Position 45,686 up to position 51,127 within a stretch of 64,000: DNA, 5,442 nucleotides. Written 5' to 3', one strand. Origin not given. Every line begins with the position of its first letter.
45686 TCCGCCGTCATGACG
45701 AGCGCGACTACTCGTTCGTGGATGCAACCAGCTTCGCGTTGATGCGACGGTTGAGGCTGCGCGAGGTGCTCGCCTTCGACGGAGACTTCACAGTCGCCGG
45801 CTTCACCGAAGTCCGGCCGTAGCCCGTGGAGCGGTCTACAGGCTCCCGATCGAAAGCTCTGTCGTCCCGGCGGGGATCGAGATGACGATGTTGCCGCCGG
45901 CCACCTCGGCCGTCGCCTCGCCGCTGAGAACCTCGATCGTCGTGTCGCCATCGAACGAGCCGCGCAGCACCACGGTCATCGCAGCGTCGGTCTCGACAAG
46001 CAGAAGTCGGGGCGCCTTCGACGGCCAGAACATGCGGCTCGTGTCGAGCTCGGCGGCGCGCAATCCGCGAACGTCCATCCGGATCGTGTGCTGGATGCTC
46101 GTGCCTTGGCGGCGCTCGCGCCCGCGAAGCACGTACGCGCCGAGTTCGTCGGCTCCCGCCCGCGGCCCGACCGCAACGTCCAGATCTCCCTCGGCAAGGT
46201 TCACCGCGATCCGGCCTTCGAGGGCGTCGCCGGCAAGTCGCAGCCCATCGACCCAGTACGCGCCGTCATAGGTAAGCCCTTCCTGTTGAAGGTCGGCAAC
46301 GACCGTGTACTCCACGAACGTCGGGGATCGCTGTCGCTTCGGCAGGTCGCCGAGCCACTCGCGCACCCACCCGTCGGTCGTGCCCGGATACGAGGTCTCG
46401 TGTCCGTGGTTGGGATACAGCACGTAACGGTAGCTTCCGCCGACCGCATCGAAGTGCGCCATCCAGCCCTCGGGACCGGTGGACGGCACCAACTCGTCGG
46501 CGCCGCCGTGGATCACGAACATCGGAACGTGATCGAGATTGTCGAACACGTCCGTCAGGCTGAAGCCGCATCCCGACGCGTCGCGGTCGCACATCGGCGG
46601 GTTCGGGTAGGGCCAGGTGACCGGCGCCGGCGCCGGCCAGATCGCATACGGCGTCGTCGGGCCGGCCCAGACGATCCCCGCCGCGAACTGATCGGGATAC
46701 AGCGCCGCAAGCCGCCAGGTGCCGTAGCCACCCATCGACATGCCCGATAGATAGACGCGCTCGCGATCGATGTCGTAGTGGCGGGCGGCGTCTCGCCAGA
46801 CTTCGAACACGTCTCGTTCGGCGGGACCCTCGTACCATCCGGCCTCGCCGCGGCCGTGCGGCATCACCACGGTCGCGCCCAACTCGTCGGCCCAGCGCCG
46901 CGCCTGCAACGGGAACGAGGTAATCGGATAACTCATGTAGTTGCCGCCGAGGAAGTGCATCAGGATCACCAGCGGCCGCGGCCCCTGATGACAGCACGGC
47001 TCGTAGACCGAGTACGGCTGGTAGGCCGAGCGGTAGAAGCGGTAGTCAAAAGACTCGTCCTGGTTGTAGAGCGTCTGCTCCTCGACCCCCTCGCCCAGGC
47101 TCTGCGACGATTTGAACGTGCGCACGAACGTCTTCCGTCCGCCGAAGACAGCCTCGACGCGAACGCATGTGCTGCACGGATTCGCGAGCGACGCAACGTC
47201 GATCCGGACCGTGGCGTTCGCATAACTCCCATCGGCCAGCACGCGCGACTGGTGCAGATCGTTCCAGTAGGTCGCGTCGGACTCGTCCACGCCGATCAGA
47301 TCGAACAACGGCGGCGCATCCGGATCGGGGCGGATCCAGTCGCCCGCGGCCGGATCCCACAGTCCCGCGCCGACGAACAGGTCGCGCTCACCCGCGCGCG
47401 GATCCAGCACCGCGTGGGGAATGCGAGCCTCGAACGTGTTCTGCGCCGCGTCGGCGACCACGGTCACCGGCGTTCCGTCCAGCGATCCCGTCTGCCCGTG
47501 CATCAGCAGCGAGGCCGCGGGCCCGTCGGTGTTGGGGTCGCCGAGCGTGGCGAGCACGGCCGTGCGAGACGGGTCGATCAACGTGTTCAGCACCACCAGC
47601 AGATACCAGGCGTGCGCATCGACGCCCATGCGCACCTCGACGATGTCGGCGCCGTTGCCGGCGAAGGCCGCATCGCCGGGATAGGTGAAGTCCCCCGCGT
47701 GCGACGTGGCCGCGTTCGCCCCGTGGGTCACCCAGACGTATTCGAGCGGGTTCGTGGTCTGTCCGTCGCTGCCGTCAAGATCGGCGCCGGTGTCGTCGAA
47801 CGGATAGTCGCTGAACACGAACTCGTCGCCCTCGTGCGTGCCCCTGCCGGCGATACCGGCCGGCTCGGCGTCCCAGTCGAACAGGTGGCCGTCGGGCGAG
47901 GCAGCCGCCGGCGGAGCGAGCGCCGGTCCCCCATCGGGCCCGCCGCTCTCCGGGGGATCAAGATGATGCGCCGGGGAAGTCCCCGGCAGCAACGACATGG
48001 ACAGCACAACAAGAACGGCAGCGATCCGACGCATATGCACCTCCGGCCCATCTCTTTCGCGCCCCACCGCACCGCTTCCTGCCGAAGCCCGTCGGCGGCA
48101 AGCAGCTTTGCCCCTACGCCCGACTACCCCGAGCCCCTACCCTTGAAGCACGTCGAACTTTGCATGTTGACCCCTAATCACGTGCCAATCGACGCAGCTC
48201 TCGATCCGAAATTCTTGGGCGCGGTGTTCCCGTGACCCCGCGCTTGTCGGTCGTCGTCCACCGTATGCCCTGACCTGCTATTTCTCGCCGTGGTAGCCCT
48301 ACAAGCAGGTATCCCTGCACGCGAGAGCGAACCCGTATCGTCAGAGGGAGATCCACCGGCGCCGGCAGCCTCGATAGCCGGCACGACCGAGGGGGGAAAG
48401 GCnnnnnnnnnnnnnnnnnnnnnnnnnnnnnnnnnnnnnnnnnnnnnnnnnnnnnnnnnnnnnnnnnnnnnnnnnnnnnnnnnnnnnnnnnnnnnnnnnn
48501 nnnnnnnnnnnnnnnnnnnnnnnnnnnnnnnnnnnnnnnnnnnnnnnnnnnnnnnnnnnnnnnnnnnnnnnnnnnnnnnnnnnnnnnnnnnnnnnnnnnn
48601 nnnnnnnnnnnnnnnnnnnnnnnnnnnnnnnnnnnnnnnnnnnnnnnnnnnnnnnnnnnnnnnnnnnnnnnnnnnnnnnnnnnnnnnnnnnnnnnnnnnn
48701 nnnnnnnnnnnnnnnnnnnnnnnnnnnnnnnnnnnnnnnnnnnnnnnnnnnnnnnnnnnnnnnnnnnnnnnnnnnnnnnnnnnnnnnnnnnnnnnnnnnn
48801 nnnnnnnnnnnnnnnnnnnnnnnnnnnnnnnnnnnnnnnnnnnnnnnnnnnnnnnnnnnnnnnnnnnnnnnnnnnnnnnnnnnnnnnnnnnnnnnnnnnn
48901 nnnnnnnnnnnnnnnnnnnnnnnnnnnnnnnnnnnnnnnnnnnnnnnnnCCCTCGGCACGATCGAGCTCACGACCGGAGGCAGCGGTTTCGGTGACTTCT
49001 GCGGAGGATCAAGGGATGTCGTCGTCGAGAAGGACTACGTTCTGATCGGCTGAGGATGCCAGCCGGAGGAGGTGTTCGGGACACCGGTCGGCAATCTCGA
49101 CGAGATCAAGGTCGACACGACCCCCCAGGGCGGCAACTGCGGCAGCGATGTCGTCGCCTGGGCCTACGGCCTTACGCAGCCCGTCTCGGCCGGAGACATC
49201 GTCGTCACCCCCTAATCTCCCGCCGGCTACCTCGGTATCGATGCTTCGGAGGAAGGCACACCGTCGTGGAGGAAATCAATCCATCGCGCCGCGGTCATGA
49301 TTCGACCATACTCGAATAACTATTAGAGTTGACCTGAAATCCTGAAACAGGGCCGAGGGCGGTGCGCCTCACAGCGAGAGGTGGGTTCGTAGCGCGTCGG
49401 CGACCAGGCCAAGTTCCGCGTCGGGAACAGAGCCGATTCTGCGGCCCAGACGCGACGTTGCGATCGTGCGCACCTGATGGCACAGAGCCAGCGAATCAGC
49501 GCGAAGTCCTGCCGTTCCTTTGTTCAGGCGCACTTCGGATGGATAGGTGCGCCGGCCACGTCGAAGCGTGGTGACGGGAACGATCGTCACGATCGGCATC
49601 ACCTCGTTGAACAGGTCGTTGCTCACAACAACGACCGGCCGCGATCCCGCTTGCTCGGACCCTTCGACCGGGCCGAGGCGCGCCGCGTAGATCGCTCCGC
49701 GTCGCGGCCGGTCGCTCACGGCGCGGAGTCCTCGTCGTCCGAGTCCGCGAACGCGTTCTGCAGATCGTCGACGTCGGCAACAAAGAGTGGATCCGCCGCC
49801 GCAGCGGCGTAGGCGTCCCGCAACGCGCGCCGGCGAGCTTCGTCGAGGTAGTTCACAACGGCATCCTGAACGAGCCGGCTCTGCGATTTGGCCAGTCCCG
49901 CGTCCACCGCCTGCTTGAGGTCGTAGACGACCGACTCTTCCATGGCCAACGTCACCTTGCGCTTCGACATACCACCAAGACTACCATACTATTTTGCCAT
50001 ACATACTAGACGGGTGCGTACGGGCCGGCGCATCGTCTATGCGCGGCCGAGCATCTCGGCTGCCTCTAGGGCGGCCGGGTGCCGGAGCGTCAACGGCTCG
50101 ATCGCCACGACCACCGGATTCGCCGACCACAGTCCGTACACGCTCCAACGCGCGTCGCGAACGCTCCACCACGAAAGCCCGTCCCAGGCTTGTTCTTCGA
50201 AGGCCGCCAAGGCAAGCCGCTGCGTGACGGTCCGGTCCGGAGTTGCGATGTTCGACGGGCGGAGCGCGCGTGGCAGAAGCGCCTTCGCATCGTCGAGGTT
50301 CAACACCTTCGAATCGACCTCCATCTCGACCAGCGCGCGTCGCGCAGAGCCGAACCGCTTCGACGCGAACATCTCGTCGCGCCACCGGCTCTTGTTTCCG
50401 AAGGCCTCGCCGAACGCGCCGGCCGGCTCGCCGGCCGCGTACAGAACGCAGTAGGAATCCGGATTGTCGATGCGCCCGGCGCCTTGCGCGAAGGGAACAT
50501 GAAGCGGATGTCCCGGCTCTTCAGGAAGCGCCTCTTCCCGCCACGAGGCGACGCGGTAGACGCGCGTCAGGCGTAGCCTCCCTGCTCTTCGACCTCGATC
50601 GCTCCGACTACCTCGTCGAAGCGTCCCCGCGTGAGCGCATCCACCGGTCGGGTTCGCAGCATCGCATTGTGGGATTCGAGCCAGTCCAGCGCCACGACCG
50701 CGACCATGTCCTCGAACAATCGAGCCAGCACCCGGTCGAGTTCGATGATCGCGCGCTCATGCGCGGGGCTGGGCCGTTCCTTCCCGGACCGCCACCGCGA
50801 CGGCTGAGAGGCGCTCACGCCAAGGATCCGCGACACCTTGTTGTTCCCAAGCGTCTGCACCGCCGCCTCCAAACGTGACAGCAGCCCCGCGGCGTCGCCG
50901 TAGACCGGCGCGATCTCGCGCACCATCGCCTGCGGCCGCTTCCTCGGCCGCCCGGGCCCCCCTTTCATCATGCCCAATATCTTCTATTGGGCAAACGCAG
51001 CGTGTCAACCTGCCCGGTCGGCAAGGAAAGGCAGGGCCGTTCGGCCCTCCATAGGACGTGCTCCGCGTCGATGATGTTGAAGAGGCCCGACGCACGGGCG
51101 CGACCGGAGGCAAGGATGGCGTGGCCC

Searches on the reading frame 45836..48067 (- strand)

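Call 29: search_protein_families(library=pfam, proteins=[window:45836-48067:-], max_evalue=0.01)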
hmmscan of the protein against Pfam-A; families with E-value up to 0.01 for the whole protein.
window:45836-48067:- (743 aa): 6 families
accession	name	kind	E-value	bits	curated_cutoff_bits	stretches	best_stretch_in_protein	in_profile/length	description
PF00326.27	Peptidase_S9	-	6.6e-13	49.1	22.6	1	394-567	11-198/213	Prolyl oligopeptidase family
PF12146.15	Hydrolase_4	-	2.6e-07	30.6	27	1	419-472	61-111/239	Serine aminopeptidase, S33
PF00561.26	Abhydrolase_1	-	0.0019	18.4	25.8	0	434-469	67-102/245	alpha/beta hydrolase fold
PF20434.5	BD-FAE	-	0.0033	17.4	26.8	0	425-448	78-101/215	BD-FAE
PF10503.15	Esterase_PHB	-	0.0047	16.6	23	0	422-466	83-127/219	Esterase PHB depolymerase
PF00756.26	Esterase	-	0.0085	16.3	22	0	429-482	108-154/251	Putative esterase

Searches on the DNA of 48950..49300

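Call 21: search_rna_families(source=window, start=48950, end=49300, threshold=evalue, max_evalue=10)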
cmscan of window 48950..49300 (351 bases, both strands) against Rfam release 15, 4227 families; matches with E-value up to 10: 0.
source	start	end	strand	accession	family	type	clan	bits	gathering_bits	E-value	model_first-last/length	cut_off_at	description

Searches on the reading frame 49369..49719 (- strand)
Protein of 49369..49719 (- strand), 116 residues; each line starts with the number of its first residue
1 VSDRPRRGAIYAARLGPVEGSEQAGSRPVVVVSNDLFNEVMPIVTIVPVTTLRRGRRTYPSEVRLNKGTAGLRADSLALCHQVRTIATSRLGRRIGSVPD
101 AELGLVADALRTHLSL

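Call 29: search_protein_families(library=pfam, proteins=[window:49369-49719:-], max_evalue=0.01)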
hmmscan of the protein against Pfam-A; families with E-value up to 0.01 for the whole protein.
window:49369-49719:- (116 aa): 1 family
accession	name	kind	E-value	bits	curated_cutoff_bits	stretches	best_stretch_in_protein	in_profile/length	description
PF02452.23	PemK_toxin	-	3.3e-30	104.9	23.1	1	6-113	1-108/109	PemK-like, MazF-like toxin of type II toxin-antitoxin system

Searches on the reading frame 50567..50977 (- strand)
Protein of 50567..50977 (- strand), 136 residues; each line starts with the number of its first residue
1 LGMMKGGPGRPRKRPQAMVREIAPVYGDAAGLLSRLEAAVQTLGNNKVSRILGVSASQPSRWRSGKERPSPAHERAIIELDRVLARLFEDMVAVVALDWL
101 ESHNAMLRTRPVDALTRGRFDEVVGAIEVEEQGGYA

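Call 29: search_protein_families(library=pfam, proteins=[window:50567-50977:-], max_evalue=0.01)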
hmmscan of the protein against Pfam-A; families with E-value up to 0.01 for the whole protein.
window:50567-50977:- (136 aa): 1 family
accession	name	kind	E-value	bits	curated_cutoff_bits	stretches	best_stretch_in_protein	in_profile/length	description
PF18367.6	Rv2175c_C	-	0.0039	17.7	26.4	1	96-124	21-49/56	Rv2175c C-terminal domain of unknown function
